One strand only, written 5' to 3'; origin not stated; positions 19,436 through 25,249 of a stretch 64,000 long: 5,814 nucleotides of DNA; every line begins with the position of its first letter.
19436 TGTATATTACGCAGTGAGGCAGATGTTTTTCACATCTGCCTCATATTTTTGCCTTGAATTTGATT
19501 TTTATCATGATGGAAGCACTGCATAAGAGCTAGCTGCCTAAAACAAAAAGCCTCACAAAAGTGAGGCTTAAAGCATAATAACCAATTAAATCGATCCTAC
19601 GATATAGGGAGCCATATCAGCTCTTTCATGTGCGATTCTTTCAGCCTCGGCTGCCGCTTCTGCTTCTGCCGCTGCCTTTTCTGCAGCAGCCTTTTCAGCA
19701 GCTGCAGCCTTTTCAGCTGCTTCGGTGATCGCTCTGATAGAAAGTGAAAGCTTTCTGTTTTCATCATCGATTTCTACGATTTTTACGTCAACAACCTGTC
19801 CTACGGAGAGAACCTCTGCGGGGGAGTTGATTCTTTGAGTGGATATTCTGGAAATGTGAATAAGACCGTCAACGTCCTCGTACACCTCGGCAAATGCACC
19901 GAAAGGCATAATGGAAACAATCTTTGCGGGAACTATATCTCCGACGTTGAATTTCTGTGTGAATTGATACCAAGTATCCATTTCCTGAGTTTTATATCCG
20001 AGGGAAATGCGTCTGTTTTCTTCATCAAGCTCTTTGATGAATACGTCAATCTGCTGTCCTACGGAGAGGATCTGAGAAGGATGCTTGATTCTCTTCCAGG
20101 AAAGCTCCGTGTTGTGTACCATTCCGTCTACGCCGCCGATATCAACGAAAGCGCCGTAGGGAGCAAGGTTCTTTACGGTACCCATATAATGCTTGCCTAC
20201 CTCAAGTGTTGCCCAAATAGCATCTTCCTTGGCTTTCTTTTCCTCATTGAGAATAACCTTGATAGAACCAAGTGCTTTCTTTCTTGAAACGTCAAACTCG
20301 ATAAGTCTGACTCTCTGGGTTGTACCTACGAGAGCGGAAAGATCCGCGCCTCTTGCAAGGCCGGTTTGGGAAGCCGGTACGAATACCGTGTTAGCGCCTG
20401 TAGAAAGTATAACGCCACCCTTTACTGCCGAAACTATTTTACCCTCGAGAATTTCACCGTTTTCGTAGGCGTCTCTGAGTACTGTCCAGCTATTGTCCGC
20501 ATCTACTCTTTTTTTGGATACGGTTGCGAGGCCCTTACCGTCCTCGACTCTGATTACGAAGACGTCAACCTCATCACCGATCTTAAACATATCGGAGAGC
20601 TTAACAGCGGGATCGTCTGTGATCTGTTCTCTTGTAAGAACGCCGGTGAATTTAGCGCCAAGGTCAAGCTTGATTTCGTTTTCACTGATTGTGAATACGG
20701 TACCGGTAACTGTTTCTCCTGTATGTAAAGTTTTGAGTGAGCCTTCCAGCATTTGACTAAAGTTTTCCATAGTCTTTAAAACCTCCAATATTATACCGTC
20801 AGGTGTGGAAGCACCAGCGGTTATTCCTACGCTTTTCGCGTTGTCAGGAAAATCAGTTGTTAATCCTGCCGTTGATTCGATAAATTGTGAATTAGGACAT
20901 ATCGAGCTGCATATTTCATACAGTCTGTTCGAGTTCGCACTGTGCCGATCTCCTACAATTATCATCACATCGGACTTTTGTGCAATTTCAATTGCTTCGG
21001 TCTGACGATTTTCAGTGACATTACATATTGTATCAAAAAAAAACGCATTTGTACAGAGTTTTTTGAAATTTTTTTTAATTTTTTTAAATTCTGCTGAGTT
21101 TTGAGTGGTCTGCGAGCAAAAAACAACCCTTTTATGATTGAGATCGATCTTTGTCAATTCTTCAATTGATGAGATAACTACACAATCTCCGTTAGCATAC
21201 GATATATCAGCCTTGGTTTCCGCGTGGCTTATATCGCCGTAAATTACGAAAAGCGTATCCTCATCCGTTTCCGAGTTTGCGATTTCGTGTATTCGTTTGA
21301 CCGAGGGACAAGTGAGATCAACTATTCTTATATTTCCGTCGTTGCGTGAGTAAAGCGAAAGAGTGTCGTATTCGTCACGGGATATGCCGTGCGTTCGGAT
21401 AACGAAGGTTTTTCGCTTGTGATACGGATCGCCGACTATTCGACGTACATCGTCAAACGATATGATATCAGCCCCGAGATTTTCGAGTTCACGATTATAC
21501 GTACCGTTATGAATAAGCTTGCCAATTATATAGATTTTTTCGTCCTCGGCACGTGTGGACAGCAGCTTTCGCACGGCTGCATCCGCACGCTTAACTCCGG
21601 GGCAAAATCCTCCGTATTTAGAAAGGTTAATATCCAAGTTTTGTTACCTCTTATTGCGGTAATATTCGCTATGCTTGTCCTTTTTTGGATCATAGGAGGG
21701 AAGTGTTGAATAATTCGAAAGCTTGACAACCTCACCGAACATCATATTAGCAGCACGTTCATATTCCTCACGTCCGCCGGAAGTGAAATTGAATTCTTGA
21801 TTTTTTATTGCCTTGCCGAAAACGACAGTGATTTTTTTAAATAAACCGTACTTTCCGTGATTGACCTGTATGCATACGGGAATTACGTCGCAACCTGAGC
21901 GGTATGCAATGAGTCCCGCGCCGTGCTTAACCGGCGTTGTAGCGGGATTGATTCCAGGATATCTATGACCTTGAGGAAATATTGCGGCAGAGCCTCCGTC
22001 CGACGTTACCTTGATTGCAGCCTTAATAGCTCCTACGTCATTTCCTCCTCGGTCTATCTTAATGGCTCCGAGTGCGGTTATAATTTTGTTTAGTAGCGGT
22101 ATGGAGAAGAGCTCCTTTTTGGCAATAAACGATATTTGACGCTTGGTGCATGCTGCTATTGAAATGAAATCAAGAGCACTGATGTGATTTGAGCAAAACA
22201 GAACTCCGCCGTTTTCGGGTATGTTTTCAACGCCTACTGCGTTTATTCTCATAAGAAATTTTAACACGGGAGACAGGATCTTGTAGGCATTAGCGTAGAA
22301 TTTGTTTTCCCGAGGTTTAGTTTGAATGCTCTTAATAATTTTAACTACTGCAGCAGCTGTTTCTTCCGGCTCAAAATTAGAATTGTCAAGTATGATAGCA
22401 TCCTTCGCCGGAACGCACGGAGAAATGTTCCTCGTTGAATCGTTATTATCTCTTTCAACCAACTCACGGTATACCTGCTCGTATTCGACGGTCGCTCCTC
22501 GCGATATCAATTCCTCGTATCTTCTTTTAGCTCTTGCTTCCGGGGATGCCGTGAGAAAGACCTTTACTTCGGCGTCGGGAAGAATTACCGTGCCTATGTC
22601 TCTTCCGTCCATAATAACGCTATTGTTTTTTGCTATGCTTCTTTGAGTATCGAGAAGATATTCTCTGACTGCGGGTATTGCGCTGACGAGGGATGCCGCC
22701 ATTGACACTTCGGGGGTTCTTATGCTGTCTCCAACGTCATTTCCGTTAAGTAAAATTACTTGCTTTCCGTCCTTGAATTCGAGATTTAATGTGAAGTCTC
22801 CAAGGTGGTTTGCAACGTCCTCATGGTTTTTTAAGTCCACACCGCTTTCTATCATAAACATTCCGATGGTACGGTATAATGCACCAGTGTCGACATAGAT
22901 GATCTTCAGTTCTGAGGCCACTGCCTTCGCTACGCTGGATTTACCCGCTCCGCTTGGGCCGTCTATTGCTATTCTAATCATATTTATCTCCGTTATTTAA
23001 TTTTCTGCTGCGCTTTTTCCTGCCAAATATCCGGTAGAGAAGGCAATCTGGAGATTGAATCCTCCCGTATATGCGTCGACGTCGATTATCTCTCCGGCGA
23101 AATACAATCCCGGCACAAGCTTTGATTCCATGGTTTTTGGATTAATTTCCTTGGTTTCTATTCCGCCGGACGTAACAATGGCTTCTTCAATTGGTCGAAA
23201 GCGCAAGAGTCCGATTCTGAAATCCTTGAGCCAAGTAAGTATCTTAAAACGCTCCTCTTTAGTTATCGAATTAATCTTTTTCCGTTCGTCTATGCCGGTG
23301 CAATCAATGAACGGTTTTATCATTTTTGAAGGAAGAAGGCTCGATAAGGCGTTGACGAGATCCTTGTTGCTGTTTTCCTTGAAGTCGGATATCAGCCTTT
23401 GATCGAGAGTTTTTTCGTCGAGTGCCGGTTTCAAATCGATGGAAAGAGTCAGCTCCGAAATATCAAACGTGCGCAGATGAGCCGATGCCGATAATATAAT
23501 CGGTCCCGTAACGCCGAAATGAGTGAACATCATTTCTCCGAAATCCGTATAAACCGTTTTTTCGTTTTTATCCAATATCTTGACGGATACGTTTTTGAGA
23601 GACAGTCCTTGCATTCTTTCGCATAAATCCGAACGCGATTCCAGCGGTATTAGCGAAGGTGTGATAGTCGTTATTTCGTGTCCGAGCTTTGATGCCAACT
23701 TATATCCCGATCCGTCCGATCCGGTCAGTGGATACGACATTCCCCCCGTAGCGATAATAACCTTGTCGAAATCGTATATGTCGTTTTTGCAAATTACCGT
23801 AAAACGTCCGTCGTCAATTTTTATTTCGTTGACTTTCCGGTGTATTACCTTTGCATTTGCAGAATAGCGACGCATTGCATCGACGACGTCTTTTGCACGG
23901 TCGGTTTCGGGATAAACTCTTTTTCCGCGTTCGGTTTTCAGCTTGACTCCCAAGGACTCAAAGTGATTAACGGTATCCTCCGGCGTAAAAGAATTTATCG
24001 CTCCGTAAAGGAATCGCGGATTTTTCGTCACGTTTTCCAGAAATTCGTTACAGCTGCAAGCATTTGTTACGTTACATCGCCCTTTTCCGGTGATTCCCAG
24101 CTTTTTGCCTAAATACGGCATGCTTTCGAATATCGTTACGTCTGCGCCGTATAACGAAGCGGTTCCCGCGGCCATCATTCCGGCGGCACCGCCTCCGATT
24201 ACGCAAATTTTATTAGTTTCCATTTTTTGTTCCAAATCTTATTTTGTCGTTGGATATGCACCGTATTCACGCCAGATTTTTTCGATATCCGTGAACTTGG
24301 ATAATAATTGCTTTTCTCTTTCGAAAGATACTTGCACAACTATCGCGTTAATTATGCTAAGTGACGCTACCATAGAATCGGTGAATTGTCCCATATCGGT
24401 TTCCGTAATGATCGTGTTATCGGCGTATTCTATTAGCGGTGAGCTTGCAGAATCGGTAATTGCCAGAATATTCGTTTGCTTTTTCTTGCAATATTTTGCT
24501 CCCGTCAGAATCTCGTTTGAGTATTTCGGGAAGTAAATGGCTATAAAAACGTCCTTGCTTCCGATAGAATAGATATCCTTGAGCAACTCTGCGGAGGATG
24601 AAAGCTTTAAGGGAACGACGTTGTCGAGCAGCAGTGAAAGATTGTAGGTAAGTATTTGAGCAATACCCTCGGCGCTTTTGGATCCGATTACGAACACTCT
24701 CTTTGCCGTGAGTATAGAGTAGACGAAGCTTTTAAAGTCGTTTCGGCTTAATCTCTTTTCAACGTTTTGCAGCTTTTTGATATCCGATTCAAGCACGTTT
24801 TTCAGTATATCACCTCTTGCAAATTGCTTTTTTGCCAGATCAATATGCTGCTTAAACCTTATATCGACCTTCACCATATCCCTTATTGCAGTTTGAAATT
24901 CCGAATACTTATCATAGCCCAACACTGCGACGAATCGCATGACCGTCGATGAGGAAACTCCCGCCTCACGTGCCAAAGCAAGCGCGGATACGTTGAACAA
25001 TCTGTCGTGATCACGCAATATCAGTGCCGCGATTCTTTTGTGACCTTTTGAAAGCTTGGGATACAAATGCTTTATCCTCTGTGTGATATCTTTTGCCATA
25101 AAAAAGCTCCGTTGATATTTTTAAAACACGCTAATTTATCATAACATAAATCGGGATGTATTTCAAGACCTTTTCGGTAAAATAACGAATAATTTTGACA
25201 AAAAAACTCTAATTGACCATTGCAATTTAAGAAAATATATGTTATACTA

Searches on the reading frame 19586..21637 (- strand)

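Call 45: search_protein_families(library=padloc, proteins=[window:19586-21637:-], max_evalue=0.00001)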
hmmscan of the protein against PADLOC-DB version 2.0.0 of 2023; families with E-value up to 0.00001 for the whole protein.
window:19586-21637:- (683 aa): 0 families

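Call 76: search_protein_families(library=pfam, proteins=[window:19586-21637:-], max_evalue=0.00001)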
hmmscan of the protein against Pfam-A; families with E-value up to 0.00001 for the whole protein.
window:19586-21637:- (683 aa): 5 families
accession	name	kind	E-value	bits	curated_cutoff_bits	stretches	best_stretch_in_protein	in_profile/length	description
PF02401.23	LYTB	-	1.4e-73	247.9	24.5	1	3-291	1-267/267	LytB protein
PF00575.29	S1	-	3.1e-54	181.7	22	3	562-635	1-74/74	S1 RNA binding domain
PF23459.1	S1_RRP5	-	3.1e-12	47.3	27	0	480-542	3-66/72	RRP5 S1 domain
PF21710.3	Spt6_S1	-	3.3e-11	43.7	27.5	1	561-635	12-87/91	Spt6, S1/OB domain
PF13509.12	S1_2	-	7.2e-07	29.7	21.8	0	347-372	34-59/61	S1 domain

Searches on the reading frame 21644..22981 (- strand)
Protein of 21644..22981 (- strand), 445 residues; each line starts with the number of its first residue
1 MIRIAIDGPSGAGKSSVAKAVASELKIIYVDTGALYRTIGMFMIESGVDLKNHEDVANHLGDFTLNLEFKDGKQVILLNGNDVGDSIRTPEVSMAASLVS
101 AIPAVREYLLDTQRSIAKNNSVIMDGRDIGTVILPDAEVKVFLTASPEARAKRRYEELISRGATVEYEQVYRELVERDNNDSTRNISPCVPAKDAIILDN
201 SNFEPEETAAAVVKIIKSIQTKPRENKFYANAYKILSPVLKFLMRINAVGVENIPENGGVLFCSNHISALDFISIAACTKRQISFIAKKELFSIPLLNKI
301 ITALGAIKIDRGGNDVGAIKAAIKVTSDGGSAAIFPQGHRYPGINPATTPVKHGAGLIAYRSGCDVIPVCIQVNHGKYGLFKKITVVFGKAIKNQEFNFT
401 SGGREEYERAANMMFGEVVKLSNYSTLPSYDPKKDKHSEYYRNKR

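Call 45: search_protein_families(library=padloc, proteins=[window:21644-22981:-], max_evalue=0.00001)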
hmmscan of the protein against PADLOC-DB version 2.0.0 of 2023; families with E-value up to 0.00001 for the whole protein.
window:21644-22981:- (445 aa): 0 families

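Call 76: search_protein_families(library=pfam, proteins=[window:21644-22981:-], max_evalue=0.00001)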
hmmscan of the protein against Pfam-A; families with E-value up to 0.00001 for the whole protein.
window:21644-22981:- (445 aa): 3 families
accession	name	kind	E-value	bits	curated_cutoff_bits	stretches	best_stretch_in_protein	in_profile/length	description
PF02224.24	Cytidylate_kin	-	7.3e-70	235.4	26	1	4-217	1-210/211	Cytidylate kinase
PF01553.26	Acyltransferase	-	6.3e-21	75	23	1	245-371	1-131/132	Acyltransferase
PF13189.12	Cytidylate_kin2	-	5.8e-10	40.1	28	1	4-180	2-149/176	Cytidylate kinase-like family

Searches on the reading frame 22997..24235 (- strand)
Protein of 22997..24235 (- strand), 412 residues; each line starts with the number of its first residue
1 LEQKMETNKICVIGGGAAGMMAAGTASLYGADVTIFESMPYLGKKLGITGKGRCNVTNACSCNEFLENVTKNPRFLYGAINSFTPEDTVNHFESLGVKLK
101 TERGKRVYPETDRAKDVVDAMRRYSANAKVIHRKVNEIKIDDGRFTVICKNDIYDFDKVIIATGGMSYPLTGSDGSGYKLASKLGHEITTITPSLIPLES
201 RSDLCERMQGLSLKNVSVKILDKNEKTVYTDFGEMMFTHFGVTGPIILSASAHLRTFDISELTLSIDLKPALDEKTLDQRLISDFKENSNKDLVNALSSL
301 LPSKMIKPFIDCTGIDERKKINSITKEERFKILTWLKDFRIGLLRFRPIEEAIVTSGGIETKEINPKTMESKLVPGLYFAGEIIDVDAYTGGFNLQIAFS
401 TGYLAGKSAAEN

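Call 45: search_protein_families(library=padloc, proteins=[window:22997-24235:-], max_evalue=0.00001)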
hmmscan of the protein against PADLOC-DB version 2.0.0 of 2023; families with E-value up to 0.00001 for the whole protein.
window:22997-24235:- (412 aa): 0 families

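Call 76: search_protein_families(library=pfam, proteins=[window:22997-24235:-], max_evalue=0.00001)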
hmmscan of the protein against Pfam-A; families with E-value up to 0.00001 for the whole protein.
window:22997-24235:- (412 aa): 7 families
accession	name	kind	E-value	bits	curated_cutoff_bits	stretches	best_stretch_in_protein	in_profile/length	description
PF03486.20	HI0933_like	-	5.2e-82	275.4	50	1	9-407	2-243/244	HI0933-like protein Rossmann domain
PF22780.1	HI0933_like_1st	-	1.1e-36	126.6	27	1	193-354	2-165/165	HI0933-like protein barrel and H2TH domain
PF07992.20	Pyr_redox_2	-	2.2e-11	44.2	26.1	1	9-176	2-119/291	Pyridine nucleotide-disulphide oxidoreductase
PF13738.12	Pyr_redox_3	-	7.9e-10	38.9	30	1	82-171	45-140/305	Pyridine nucleotide-disulphide oxidoreductase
PF01134.28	GIDA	-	9.2e-10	38.6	22.1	0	9-165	1-150/391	Glucose inhibited division protein A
PF00890.30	FAD_binding_2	-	4.2e-06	26.7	20.4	0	11-43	3-35/414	FAD binding domain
PF01266.30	DAO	-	5.1e-06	26.7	27.9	0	9-42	1-34/353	FAD dependent oxidoreductase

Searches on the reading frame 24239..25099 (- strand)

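Call 76: search_protein_families(library=pfam, proteins=[window:24239-25099:-], max_evalue=0.00001)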
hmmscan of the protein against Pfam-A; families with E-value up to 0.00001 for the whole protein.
window:24239-25099:- (286 aa): 2 families
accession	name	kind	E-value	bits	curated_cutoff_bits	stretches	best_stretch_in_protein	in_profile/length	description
PF01380.27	SIS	-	3.1e-18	66.3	25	1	129-255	2-130/131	SIS domain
PF01418.23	HTH_6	-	6.8e-12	45.6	28.3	1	5-73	3-71/77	Helix-turn-helix domain, rpiR family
